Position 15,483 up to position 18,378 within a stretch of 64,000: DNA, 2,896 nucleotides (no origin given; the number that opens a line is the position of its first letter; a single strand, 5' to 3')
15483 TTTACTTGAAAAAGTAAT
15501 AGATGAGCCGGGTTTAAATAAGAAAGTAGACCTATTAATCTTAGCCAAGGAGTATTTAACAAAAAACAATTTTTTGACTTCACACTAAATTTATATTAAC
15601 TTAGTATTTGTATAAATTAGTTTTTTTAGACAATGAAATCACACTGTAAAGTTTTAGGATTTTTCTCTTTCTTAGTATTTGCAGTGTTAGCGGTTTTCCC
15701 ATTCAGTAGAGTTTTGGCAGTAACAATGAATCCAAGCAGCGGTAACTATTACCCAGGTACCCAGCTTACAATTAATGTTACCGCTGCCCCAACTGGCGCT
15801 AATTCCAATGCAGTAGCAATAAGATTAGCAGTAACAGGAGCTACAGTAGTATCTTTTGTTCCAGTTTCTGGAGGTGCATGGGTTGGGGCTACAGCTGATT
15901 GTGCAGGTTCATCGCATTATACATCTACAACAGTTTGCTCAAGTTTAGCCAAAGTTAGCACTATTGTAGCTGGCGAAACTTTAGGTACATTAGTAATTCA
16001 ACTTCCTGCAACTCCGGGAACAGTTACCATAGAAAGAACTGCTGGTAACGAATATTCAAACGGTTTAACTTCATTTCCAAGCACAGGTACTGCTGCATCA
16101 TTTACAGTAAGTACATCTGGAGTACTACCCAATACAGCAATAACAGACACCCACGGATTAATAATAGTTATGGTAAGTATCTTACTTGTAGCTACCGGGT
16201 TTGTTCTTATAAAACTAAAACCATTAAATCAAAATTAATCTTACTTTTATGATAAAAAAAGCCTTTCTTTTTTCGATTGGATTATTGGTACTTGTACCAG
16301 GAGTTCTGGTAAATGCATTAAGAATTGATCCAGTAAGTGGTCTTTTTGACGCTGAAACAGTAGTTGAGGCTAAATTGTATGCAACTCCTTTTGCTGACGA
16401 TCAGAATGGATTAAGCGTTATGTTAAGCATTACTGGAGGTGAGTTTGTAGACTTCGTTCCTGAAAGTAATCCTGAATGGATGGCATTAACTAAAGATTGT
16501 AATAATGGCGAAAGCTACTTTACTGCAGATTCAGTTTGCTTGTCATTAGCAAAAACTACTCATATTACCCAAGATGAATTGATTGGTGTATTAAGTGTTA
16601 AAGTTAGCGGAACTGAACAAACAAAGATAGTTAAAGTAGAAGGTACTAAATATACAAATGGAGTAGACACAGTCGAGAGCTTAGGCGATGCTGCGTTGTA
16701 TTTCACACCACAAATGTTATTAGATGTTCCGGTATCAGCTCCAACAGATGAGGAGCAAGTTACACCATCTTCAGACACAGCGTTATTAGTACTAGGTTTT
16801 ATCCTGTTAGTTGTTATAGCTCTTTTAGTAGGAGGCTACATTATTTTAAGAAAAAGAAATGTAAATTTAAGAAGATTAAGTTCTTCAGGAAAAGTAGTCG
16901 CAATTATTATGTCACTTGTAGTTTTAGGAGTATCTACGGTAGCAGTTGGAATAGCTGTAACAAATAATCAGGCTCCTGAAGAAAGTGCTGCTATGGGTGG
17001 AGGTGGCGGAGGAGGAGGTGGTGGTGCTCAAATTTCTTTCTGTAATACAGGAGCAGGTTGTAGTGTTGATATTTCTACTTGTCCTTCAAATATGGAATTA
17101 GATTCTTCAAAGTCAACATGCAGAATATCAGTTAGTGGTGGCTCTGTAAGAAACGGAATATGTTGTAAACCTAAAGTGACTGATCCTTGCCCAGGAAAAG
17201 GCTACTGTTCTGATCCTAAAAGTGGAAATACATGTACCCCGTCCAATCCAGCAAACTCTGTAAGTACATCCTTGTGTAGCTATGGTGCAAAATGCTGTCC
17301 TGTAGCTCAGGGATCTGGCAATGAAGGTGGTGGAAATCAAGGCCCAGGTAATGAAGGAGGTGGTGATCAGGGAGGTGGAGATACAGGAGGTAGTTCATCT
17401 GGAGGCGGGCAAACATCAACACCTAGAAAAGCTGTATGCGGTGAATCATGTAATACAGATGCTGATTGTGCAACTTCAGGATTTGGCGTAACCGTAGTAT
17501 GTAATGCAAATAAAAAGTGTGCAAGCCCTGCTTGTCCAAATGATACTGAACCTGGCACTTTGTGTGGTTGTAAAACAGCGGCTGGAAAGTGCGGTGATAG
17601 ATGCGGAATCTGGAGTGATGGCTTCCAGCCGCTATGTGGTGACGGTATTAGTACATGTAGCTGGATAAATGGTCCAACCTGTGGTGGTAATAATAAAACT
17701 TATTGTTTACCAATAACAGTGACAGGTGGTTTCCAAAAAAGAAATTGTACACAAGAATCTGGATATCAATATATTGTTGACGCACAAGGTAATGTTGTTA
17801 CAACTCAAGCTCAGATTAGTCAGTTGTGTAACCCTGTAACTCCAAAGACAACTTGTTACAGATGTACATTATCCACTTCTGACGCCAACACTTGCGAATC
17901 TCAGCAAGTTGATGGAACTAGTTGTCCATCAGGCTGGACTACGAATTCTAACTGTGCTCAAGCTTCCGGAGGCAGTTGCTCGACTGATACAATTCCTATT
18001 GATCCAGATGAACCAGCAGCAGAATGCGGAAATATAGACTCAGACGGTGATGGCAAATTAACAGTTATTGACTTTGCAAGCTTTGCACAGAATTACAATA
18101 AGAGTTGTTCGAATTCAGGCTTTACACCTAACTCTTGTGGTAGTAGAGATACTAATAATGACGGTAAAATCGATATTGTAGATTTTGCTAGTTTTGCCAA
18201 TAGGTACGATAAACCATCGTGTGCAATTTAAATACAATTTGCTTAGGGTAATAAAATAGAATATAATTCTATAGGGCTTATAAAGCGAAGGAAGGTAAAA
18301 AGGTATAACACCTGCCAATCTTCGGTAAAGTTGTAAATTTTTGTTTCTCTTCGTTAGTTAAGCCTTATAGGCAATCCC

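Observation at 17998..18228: Dockerin-like double Ca-binding module at the C-terminus of a membrane-spanning Cys-rich protein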

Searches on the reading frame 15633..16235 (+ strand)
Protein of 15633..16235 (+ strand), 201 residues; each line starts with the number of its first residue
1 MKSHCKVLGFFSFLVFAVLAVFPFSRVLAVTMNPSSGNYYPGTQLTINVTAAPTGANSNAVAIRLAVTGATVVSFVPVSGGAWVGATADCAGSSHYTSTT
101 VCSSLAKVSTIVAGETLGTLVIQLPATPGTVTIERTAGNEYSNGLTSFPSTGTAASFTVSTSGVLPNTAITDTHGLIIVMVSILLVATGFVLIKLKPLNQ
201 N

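Call 3: search_protein_families(library=pfam, proteins=[window:15633-16235:+], max_evalue=1)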
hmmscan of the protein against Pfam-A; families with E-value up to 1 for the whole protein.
window:15633-16235:+ (201 aa): 0 families

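Call 69: search_protein_families(library=ncbifam, proteins=[window:15633-16235:+], max_evalue=1)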
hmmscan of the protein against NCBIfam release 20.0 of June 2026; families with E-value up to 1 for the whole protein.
window:15633-16235:+ (201 aa): 1 family
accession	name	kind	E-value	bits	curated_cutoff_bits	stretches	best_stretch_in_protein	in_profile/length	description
TIGR01167.1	LPXTG_anchor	domain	0.14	12.9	15.9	1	164-194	1-30/34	LPXTG cell wall anchor domain-containing protein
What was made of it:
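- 15633..16238 (+): Upstream gene: 201-aa protein. Signal peptide (15633-15719), cohesin-fold N-domain paralogue (15720-16112), LPNTA sorting motif (16125-16139), hydrophobic segment (16155-16211), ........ tail. TIGR01167 is sub-threshold at 12.9 against 15.9 bits (call 69).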

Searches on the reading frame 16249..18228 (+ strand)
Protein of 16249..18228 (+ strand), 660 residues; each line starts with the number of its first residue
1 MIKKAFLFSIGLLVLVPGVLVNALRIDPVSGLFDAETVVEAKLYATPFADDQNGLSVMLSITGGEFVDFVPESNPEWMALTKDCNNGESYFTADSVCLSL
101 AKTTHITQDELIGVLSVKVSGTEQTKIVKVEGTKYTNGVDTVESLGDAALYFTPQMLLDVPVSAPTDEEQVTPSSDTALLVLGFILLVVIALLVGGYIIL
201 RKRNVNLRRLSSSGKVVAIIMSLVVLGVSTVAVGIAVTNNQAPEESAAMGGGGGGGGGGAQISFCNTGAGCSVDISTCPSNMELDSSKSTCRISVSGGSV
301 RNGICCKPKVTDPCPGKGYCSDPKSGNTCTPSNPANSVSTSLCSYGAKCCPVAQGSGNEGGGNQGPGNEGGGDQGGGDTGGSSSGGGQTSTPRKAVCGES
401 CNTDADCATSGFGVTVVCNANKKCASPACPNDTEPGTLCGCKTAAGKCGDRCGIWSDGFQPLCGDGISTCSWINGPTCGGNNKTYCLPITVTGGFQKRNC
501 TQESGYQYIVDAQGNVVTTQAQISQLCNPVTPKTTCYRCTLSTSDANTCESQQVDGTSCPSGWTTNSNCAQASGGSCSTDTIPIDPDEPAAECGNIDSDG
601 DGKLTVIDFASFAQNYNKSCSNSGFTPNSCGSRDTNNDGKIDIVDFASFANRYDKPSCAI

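Call 3: search_protein_families(library=pfam, proteins=[window:16249-18228:+], max_evalue=1)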
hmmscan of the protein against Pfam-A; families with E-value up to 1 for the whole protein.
window:16249-18228:+ (660 aa): 7 families
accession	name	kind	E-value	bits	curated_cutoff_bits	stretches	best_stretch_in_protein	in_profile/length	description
PF00036.39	EF-hand_1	-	0.001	18.9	25.4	1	634-649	10-25/29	EF hand domain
PF00404.24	Dockerin_1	-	0.0012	19.4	22.9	1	597-648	3-51/57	Dockerin type I domain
PF13405.12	EF-hand_6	-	0.0012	18.9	25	0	596-614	9-27/30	EF-hand domain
PF13499.12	EF-hand_7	-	0.0061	17.3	30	1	596-649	11-65/67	EF-hand domain pair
PF13202.12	EF-hand_5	-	0.0084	16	25.9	0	634-643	9-18/25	EF hand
PF13833.12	EF-hand_8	-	0.029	14.5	28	0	596-615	34-53/54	EF-hand domain pair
PF06936.16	Selenoprotein_S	-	0.21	11.9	29.8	1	436-478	146-190/192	Selenoprotein S (SelS)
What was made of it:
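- The whole-protein Dockerin_1 score (19.4) is below the cutoff (call 3).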

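Call 11: find_homologous_proteins(query=window:16249-18228:+)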
Query window:16249-18228:+ (660 aa): 10 proteins with E <= 0.001 among 8000 candidates.
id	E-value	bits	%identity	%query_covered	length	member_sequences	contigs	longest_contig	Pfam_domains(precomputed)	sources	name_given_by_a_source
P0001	0.0e+0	1462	98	100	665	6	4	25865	-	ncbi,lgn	-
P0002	0.0e+0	1141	99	41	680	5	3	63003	-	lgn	-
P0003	4.0e-153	530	35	47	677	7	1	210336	-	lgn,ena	-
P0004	4.7e-146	506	58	41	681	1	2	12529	-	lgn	-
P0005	4.4e-140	486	38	88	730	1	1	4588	-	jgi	-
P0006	1.0e-135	472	44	40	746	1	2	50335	-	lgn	-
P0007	4.9e-128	447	42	40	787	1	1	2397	PF00404.25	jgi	-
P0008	4.8e-64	235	43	40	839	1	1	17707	-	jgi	-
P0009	1.2e-44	171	40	39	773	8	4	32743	-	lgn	-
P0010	1.2e-35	141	50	23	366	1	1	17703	-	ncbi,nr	ncbi:MAG: hypothetical protein NZZ41_05085, partial [Candidatus Dojkabacteria bacterium]|nr:hypothet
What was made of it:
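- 16249..18231 (+): Focal gene: 660-aa membrane-hairpin-anchored, Cys-rich surface protein. Ten relatives were found among 5.8e9 proteins (call 11).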

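Call 25: find_encoding_contigs(protein=window:16249-18228:+, flank=3000, max_places=4)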
Protein window:16249-18228:+ (660 aa): 4 contigs read that carry it; 1 place shown.
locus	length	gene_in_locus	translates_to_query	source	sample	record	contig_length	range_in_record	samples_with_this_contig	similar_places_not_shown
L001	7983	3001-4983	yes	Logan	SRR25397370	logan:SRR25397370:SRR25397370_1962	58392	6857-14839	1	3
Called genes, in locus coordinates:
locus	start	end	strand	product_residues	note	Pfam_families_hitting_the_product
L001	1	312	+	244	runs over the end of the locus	-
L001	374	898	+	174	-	PF01327:Pep_deformylase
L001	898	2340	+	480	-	PF01743:PolyA_pol, PF12627:PolyA_pol_RNAbd, PF01966:HD, PF13735:tRNA_NucTran2_2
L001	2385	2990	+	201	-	-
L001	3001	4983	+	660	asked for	-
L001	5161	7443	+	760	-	PF01138:RNase_PH, PF03726:PNPase (weak), PF01138:RNase_PH, PF00013:KH_1 (faint), PF00575:S1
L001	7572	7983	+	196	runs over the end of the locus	-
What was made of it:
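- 16249..18231 (+): The identical protein sits on the Logan contig SRR25397370_1962 (call 25).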

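Call 35: find_encoding_contigs(protein=P0003, flank=6000, max_places=2)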
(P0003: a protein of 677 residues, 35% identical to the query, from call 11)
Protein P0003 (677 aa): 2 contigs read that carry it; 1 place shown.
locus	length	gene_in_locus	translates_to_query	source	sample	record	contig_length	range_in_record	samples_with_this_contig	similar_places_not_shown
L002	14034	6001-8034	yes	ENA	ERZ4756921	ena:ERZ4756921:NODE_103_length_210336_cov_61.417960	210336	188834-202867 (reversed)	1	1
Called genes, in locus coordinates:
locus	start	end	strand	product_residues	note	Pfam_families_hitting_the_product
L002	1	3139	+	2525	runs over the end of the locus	PF16640:Big_3_5 (weak), PF13715:CarbopepD_reg_2 (faint), PF16640:Big_3_5, PF13620:CarboxypepD_reg (weak)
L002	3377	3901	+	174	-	PF01327:Pep_deformylase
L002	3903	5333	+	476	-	PF01743:PolyA_pol, PF12627:PolyA_pol_RNAbd, PF01966:HD, PF13735:tRNA_NucTran2_2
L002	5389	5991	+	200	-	-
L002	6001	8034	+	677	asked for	-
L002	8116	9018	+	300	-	PF08239:SH3_3 (weak)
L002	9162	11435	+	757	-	PF01138:RNase_PH, PF03726:PNPase (weak), PF01138:RNase_PH, PF00575:S1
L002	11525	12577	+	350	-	PF00574:CLP_protease (weak), PF25145:NfeD1b_N, PF01343:Peptidase_S49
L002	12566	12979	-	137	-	PF00117:GATase, PF07722:Peptidase_C26 (faint)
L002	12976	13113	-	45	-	-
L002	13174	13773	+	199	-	-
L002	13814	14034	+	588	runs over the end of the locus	PF03023:MurJ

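Call 36: find_encoding_contigs(protein=P0006, flank=6000, max_places=2)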
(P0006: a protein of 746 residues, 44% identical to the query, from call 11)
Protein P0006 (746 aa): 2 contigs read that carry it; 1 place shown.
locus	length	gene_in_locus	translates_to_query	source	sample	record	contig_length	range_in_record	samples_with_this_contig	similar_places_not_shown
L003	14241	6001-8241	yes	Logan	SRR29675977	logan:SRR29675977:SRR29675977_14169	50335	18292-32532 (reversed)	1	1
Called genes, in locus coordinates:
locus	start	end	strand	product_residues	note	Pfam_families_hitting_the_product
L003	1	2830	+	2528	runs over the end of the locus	PF13715:CarbopepD_reg_2 (faint), PF16640:Big_3_5, PF13620:CarboxypepD_reg (weak)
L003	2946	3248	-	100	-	-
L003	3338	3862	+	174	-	PF01327:Pep_deformylase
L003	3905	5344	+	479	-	PF01743:PolyA_pol, PF12627:PolyA_pol_RNAbd, PF01966:HD, PF13735:tRNA_NucTran2_2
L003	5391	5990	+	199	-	-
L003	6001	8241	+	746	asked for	-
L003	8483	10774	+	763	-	PF01138:RNase_PH, PF03726:PNPase (weak), PF01138:RNase_PH, PF00013:KH_1 (weak), PF00575:S1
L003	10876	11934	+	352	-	PF25145:NfeD1b_N (weak), PF01343:Peptidase_S49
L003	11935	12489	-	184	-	PF00117:GATase, PF07722:Peptidase_C26 (weak)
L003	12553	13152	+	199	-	-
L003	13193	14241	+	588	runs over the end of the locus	PF03023:MurJ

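Call 37: find_encoding_contigs(protein=P0008, flank=6000, max_places=2)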
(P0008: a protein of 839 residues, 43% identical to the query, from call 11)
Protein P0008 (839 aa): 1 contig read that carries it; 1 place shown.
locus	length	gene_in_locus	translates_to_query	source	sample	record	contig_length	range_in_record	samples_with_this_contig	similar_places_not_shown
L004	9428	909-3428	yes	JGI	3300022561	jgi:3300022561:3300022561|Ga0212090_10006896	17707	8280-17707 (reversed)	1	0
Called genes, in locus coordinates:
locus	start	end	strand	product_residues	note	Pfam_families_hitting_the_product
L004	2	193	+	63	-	?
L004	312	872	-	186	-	-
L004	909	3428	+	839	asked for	-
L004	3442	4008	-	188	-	PF01327:Pep_deformylase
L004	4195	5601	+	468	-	PF04542:Sigma70_r2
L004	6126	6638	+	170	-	PF13173:AAA_14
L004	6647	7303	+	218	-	PF13635:DUF4143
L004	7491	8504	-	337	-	-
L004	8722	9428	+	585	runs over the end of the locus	PF07973:tRNA_SAD, PF00587:tRNA-synt_2b, PF03129:HGTP_anticodon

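Call 69: search_protein_families(library=ncbifam, proteins=[window:16249-18228:+], max_evalue=1)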
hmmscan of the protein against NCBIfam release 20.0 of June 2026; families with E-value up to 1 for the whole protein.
window:16249-18228:+ (660 aa): 2 families
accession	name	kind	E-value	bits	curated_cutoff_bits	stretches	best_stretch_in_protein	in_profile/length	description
NF041540.1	dockerin_GC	domain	0.0057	17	29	1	600-654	14-64/67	GC-type dockerin domain-anchored protein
NF058618.1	transduce_GlnX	subfamily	0.32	10.1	250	1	180-246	181-243/413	GlnX family signal transduction membrane protein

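Call 72: find_related_loci(query=A1, collection=genome_contigs, flank=4000)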
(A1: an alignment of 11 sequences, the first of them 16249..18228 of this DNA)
Query A1 (660 aa) in genome_contigs; peptide patterns used: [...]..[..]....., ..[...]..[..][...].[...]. (x = any residue, [..] = any of these).
66 stretches matched a pattern; 8 encode a relative of the query (tblastn E <= 1e-3); 8 distinct loci.
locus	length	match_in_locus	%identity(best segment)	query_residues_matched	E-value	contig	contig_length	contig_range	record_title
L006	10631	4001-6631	58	1-660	9e-94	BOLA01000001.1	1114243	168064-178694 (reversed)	Patescibacteria group bacterium BroJett037 DNA, sequence1, whole genome shotgun sequence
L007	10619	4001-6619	57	8-660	3e-92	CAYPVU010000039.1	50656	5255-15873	MAG TPA_asm: uncultured Candidatus Saccharibacteria bacterium isolate binchicken_co23_219 genome assembly, contig: k141_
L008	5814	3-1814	35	129-660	5e-72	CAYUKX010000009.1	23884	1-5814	MAG TPA_asm: uncultured Candidatus Saccharibacteria bacterium isolate SRP107338_co1_190 genome assembly, contig: NODE_18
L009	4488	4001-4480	51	381-532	2e-41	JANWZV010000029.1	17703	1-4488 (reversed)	MAG: Candidatus Dojkabacteria bacterium isolate SKYG111 NODE_29_length_17703_cov_3.518325, whole genome shotgun sequence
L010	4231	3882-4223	56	396-511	3e-37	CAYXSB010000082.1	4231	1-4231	MAG TPA_asm: uncultured Candidatus Saccharibacteria bacterium isolate SRP200132_co1_350 genome assembly, contig: NODE_42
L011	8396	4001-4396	42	397-527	1e-32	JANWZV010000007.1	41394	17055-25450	MAG: Candidatus Dojkabacteria bacterium isolate SKYG111 NODE_7_length_41394_cov_3.886294, whole genome shotgun sequence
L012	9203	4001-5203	35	382-626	7e-30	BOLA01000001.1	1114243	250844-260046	Patescibacteria group bacterium BroJett037 DNA, sequence1, whole genome shotgun sequence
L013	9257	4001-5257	43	378-583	3e-30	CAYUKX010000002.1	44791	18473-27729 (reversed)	MAG TPA_asm: uncultured Candidatus Saccharibacteria bacterium isolate SRP107338_co1_190 genome assembly, contig: NODE_46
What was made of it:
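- Tried and rejected: A scan with A1 gave 8 loci in about 5 species (call 72).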
